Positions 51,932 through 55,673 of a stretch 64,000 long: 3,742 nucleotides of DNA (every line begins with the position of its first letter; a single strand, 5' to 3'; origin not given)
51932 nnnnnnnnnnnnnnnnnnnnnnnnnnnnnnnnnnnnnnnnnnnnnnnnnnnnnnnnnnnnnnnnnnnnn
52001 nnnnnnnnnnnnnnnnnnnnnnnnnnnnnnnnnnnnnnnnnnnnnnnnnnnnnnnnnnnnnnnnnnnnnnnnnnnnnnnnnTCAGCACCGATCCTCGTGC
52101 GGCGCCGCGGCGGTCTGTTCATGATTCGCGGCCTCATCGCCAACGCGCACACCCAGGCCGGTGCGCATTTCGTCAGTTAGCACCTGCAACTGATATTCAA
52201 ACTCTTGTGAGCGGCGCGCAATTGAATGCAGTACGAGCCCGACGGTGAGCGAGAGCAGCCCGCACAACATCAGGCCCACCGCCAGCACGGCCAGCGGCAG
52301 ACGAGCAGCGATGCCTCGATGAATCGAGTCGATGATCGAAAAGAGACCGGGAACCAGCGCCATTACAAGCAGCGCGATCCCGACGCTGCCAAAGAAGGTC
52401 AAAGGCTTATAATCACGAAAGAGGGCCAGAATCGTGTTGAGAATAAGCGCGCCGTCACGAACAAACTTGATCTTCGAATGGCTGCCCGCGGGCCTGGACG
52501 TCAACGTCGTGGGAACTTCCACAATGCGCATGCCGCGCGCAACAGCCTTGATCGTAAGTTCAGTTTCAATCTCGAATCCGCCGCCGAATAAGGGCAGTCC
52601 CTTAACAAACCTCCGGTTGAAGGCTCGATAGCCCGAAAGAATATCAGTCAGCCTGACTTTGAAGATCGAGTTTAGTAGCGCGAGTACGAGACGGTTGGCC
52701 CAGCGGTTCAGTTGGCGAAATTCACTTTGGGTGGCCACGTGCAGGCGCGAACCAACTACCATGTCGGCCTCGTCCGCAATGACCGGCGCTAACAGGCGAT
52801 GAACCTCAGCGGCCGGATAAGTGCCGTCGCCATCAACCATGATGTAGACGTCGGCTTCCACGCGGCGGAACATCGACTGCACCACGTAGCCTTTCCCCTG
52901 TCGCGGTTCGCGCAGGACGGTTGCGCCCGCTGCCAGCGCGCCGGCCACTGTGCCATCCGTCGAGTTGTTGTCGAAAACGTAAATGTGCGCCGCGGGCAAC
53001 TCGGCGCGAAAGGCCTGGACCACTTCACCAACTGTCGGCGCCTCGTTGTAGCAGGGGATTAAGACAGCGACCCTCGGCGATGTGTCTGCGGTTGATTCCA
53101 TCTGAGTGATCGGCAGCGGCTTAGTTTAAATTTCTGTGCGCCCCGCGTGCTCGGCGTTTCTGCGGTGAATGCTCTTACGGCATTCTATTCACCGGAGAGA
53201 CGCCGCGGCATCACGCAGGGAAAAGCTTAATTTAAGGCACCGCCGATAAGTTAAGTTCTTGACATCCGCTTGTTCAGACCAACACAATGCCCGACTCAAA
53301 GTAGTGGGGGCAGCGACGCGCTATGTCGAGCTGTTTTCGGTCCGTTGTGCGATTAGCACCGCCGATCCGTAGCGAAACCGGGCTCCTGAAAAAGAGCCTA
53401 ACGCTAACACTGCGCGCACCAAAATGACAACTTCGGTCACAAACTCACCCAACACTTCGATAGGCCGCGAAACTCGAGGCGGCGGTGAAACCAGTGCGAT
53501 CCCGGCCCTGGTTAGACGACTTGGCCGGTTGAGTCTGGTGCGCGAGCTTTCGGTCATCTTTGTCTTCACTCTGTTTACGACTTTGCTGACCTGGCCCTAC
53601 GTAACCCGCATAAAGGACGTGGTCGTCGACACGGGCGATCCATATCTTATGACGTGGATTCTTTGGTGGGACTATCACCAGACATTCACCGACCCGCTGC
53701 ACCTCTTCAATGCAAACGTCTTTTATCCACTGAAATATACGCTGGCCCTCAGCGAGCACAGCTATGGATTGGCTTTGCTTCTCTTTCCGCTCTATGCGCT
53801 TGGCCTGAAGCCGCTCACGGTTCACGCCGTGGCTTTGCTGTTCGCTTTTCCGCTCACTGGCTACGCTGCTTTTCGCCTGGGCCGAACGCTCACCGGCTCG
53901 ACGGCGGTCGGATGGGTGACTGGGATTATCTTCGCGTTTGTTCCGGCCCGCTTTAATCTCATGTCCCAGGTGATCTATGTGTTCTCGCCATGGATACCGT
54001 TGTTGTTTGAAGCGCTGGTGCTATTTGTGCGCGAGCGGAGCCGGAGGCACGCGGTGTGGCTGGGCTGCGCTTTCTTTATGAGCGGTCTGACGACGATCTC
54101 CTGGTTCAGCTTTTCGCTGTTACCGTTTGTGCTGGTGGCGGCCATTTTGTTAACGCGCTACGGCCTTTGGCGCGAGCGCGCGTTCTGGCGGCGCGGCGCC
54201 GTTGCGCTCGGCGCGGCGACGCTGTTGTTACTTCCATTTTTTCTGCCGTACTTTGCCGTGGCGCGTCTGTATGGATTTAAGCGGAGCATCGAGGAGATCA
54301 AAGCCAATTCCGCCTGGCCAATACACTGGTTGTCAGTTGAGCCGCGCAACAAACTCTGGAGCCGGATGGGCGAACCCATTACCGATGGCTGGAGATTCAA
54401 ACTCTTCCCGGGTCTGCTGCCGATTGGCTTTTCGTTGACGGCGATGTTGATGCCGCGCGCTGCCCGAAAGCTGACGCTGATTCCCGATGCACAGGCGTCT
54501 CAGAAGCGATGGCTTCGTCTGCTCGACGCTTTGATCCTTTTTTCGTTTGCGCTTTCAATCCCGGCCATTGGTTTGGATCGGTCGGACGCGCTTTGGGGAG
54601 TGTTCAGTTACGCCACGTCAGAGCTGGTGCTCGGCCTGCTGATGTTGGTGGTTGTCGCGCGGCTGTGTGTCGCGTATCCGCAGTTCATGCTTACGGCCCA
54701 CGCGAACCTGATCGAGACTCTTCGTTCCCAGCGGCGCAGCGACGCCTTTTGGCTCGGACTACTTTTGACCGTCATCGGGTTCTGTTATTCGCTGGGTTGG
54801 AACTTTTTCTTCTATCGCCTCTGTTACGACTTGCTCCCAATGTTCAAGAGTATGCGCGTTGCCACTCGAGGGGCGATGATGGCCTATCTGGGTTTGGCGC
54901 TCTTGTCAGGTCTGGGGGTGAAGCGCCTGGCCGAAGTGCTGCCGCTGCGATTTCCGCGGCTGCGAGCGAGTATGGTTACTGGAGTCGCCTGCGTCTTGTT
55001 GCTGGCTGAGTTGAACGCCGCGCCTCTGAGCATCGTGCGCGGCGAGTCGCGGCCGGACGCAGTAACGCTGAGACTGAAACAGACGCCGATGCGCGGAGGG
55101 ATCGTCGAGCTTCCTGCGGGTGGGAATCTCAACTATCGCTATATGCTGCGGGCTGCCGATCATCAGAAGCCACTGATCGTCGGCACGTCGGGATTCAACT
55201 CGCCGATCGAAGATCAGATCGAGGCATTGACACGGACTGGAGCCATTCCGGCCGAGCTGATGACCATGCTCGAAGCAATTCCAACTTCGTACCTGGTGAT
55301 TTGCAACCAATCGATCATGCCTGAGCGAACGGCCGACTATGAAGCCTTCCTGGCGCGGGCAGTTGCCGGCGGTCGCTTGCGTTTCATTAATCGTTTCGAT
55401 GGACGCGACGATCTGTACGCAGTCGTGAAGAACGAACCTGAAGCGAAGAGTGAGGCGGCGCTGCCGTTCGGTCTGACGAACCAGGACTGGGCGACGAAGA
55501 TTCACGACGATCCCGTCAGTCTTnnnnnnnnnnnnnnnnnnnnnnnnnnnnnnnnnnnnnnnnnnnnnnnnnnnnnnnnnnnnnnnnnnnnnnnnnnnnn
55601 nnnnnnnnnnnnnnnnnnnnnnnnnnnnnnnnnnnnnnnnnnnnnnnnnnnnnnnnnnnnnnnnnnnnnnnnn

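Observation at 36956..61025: Envelope-glycan island built around six GT-C-like polytopic proteins, not matching a textbook Wzx/Wzy or ABC O-antigen layout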

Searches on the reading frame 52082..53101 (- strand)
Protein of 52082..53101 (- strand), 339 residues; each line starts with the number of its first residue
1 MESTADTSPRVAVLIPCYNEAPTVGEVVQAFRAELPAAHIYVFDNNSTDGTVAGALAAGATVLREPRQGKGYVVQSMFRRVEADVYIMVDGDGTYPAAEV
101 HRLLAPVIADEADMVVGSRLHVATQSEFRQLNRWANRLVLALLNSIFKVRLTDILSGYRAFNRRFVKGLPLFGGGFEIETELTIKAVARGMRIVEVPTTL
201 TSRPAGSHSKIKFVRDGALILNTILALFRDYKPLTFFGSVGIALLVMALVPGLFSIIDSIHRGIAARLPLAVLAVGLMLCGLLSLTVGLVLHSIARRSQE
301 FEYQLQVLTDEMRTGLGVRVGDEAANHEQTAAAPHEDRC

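Call 3: search_protein_families(library=pfam, proteins=[window:52082-53101:-], max_evalue=0.01)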
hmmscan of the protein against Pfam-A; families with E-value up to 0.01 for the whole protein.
window:52082-53101:- (339 aa): 3 families
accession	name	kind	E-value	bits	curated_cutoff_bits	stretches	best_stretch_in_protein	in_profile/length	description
PF00535.33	Glycos_transf_2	-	7.9e-19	68.6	23.3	1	13-166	2-164/168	Glycosyl transferase family 2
PF13641.12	Glyco_tranf_2_3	-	1.1e-09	39.1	27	1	9-128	1-131/230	Glycosyltransferase like family 2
PF13704.12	Glyco_tranf_2_4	-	0.0024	18.7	27.5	1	19-58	2-40/98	Glycosyl transferase family 2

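Call 8: search_protein_families(library=ncbifam, proteins=[window:52082-53101:-], max_evalue=1)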
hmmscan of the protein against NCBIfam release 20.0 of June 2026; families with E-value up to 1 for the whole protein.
window:52082-53101:- (339 aa): 14 families
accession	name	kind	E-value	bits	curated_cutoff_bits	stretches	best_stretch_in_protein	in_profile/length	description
TIGR04182.1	glyco_TIGR04182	equivalog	7.5e-71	238.9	325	1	11-299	2-287/293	S-layer glycoprotein N-glycosyltransferase AglJ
NF041391.1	DPhHxTase_Halo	equivalog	5.4e-23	81.1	375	1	17-228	3-209/213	dolichyl-phosphate hexose transferase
NF058614.1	PPMAGASynPpgS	equivalog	9e-23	80.9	370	1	11-200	2-196/226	polyprenyl-phospho-N-acetylgalactosaminyl synthase PpgS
NF010496.0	PRK13915.1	equivalog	1e-12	47.8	262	1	7-182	29-222/307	glucosyl-3-phosphoglycerate synthase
NF007986.1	PRK10714.1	equivalog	3.5e-09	36.1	529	1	10-296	7-295/316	undecaprenyl-phosphate 4-deoxy-4-formamido-L-arabinose transferase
TIGR04283.1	glyco_like_mftF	equivalog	1.1e-07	31.7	182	1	12-142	2-131/221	TIGR04283 family arsenosugar biosynthesis glycosyltransferase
NF053846.1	glyco_with_XrtP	equivalog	5.9e-06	25.2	520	1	13-52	45-84/440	XrtP-associated glycosyltransferase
TIGR03937.1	PgaC_IcaA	equivalog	1.4e-05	24.2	422.3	1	5-101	41-144/407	poly-beta-1,6-N-acetyl-D-glucosamine synthase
NF047588.1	GlcsyltransPgfSStrep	equivalog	2.9e-05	23.4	500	1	11-258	3-250/308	glycosyltransferase PgfS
NF041865.1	EpsU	equivalog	4.8e-05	22.5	700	1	10-112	40-151/394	exopolysaccharide biosynthesis GT2 family glycosyltransferase EpsU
TIGR03469.1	HpnB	hypoth_equivalog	0.00045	19.4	379.25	1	5-60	40-97/386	hopene-associated glycosyltransferase HpnB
TIGR04242.1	nodulat_NodC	equivalog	0.016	14.2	550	1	4-107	43-156/395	chitooligosaccharide synthase NodC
NF038302.1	EPS_HpsE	equivalog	0.054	12.5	300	1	11-53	3-49/307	hormogonium polysaccharide biosynthesis glycosyltransferase HpsE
NF050819.1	PolSacchBiosHfsG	equivalog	0.085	12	500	1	6-66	9-67/302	polysaccharide biosynthesis protein HfsG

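Call 61: search_solved_structures(query=window:52082-53101:-, max_evalue=0.001)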
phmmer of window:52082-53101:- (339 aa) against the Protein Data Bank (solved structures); distinct sequences matched with E-value up to 0.001: 12.
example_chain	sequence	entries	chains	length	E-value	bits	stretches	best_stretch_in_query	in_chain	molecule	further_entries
5mlz_A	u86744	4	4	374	2.5e-11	46.8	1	8-212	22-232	Dolichol monophosphate mannose synthase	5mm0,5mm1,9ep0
7pdo_A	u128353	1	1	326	4.3e-08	36.1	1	8-184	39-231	Glucosyl-3-phosphoglycerate synthase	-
7p5l_A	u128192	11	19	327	4.3e-08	36.1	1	8-184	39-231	Glucosyl-3-phosphoglycerate synthase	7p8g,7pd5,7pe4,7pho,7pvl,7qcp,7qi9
6yv7_B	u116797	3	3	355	5e-07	32.6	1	8-117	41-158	Glycosyl transferase, family 2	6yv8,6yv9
6yv7_A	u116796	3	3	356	5e-07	32.6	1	8-117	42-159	Glycosyl transferase, family 2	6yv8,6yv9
9hwj_A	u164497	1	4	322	1.4e-06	31.2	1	10-240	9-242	Undecaprenyl-phosphate 4-deoxy-4-formamido-L-arabinose transferase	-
9bhc_C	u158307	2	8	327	4.3e-06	29.6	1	9-301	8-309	Undecaprenyl-phosphate 4-deoxy-4-formamido-L-arabinose transferase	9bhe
8vxh_A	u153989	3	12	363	5.1e-06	29.3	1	9-301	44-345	Undecaprenyl-phosphate 4-deoxy-4-formamido-L-arabinose transferase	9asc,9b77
4y6n_A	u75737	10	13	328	0.00044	22.9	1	8-119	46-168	Glucosyl-3-phosphoglycerate synthase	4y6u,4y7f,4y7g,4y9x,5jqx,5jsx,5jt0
3e25_A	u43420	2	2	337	0.00048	22.8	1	8-119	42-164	Putative uncharacterized protein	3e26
4ddz_A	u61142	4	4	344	0.00051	22.7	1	8-119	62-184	GLUCOSYL-3-PHOSPHOGLYCERATE SYNTHASE (GpgS) | Glucosyl-3-phosphoglycerate synthase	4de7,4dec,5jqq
3ckj_A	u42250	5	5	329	0.00067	22.3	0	8-109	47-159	Putative uncharacterized protein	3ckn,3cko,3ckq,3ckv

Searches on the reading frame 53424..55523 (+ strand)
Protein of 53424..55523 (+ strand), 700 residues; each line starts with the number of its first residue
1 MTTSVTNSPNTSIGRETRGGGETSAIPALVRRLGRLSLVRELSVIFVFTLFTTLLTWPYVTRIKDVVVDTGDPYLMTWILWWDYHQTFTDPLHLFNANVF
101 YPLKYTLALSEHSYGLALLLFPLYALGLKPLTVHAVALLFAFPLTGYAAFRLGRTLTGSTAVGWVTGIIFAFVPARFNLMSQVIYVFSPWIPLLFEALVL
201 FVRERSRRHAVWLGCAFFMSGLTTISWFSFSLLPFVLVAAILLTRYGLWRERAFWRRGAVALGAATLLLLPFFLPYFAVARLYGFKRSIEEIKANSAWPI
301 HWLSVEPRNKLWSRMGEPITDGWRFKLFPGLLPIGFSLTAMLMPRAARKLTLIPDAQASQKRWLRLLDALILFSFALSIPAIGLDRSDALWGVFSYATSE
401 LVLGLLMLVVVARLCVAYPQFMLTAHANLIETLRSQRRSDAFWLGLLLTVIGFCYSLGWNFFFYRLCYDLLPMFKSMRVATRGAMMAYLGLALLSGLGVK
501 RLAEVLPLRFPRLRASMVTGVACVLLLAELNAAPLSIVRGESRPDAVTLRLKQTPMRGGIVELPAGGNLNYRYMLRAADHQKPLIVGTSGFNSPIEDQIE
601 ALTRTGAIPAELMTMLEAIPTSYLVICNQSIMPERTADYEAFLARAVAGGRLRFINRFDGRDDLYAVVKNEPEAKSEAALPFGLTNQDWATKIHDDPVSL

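Call 26: find_homologous_proteins(query=window:53424-55523:+, max_evalue=0.001)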
Query window:53424-55523:+ (700 aa): 914 proteins with E <= 0.001 among 8000 candidates; the best 120 are listed.
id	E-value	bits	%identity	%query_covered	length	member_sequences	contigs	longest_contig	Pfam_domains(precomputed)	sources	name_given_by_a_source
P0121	0.0e+0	1450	93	100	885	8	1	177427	-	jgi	jgi:hypothetical protein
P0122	0.0e+0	1256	83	95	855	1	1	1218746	-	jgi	jgi:hypothetical protein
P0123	0.0e+0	1249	81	99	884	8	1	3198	-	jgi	-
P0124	0.0e+0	1234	80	99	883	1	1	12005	-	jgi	-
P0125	0.0e+0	1216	80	95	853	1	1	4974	-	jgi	jgi:hypothetical protein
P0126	0.0e+0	1205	76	100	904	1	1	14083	PF19830.5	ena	-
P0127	0.0e+0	1202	80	95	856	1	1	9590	-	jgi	jgi:hypothetical protein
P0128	0.0e+0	1200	77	99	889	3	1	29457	-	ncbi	-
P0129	0.0e+0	1196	76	99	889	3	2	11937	-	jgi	jgi:hypothetical protein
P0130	0.0e+0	1196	76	99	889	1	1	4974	-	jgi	jgi:hypothetical protein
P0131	0.0e+0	1190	75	100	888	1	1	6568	PF19830.5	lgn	-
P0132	0.0e+0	1187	75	100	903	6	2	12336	PF19830.5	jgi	jgi:hypothetical protein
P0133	0.0e+0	1184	74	99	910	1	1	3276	PF19830.5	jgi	jgi:hypothetical protein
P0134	0.0e+0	1173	76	96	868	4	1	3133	-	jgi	jgi:hypothetical protein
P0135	0.0e+0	1171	73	99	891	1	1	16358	-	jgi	jgi:hypothetical protein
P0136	0.0e+0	1170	73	100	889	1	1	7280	PF19830.5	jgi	-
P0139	0.0e+0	1143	72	100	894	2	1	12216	PF19830.5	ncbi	-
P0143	0.0e+0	1127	72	100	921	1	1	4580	PF19830.5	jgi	jgi:hypothetical protein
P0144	0.0e+0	1126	74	95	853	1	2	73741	PF19830.5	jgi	-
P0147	0.0e+0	1114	70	100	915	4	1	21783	PF19830.5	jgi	jgi:hypothetical protein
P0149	0.0e+0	1112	73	95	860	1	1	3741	PF19830.5,PF13946.12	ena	-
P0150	0.0e+0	1110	72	96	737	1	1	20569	PF19830.5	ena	-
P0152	0.0e+0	1102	70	100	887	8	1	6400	PF19830.5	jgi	jgi:hypothetical protein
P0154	0.0e+0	1099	72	95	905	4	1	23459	PF19830.5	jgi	jgi:hypothetical protein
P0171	0.0e+0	1048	66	100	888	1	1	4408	PF19830.5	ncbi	-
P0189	0.0e+0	1026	68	95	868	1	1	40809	PF19830.5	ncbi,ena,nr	ncbi:MAG TPA: hypothetical protein VJ749_01435 [Pyrinomonadaceae bacterium]|nr:hypothetical protein 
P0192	0.0e+0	1024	68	95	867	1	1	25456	PF19830.5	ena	-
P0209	6.2e-298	1008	65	97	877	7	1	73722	PF19830.5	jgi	jgi:hypothetical protein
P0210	7.3e-298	1008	65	96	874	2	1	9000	PF19830.5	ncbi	-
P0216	4.5e-296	1002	66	95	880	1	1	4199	PF19830.5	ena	-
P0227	5.4e-294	995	63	99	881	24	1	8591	PF19830.5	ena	-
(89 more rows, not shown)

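Call 67: find_encoding_contigs(protein=P0121, flank=10000, max_places=2)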
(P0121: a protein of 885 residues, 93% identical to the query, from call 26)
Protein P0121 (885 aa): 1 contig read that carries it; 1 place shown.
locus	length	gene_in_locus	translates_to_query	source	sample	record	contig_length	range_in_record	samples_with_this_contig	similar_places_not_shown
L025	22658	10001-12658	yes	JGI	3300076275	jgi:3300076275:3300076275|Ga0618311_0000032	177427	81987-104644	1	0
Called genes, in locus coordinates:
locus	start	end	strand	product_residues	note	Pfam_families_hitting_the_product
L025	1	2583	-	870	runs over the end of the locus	PF00534:Glycos_transf_1, PF13524:Glyco_trans_1_2 (weak), PF13489:Methyltransf_23, PF02353:CMAS (faint), PF08241:Methyltransf_11, PF08242:Methyltransf_12, PF13649:Methyltransf_25, PF13847:Methyltransf_31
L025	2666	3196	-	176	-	-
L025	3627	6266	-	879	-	PF03160:Calx-beta, PF07452:CHRD, PF13946:DUF4214 (weak)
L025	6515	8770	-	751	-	-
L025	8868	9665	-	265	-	PF00535:Glycos_transf_2, PF12804:NTP_transf_3 (faint)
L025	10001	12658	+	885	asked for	-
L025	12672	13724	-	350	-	PF13439:Glyco_transf_4 (faint), PF20706:GT4-conflict (weak), PF00534:Glycos_transf_1, PF13692:Glyco_trans_1_4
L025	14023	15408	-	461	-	PF13489:Methyltransf_23, PF01209:Ubie_methyltran, PF02353:CMAS, PF07021:MetW, PF08241:Methyltransf_11, PF08242:Methyltransf_12, PF13649:Methyltransf_25, PF13847:Methyltransf_31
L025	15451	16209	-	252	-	-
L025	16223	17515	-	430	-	PF00005:ABC_tran, PF14524:Wzt_C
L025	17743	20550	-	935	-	PF03160:Calx-beta, PF07452:CHRD, PF13946:DUF4214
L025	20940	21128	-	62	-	-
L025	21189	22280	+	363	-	PF01408:GFO_IDH_MocA, PF22725:GFO_IDH_MocA_C3, PF02894:GFO_IDH_MocA_C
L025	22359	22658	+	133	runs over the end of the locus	PF13577:SnoaL_4, PF12680:SnoaL_2, PF13474:SnoaL_3, PF14534:DUF4440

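Call 74: search_protein_families(library=ncbifam, proteins=[L025:8868-9665:-], max_evalue=0.00001)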
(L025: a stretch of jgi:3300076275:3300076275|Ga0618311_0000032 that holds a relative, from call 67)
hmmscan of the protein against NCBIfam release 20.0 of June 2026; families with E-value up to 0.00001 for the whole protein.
L025:8868-9665:- (265 aa): 8 families
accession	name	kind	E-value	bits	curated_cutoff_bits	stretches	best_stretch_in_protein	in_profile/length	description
TIGR04182.1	glyco_TIGR04182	equivalog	4.6e-40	137.8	325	1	46-251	2-203/293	S-layer glycoprotein N-glycosyltransferase AglJ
NF058614.1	PPMAGASynPpgS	equivalog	3.2e-22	79.1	370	1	47-245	3-208/226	polyprenyl-phospho-N-acetylgalactosaminyl synthase PpgS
NF041391.1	DPhHxTase_Halo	equivalog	9.9e-21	73.7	375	1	55-246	6-191/213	dolichyl-phosphate hexose transferase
NF010496.0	PRK13915.1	equivalog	3.1e-17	62.6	262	1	45-143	32-145/307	glucosyl-3-phosphoglycerate synthase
TIGR04283.1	glyco_like_mftF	equivalog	1.7e-13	50.6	182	1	46-129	1-86/221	TIGR04283 family arsenosugar biosynthesis glycosyltransferase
NF007986.1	PRK10714.1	equivalog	5.9e-09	35.4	529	1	46-252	8-215/316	undecaprenyl-phosphate 4-deoxy-4-formamido-L-arabinose transferase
TIGR03965.1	mycofact_glyco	equivalog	1.8e-07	30.4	280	1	20-137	50-176/467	mycofactocin biosynthesis glycosyltransferase MftF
TIGR03937.1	PgaC_IcaA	equivalog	1.1e-06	27.9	422.3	1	38-136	39-146/407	poly-beta-1,6-N-acetyl-D-glucosamine synthase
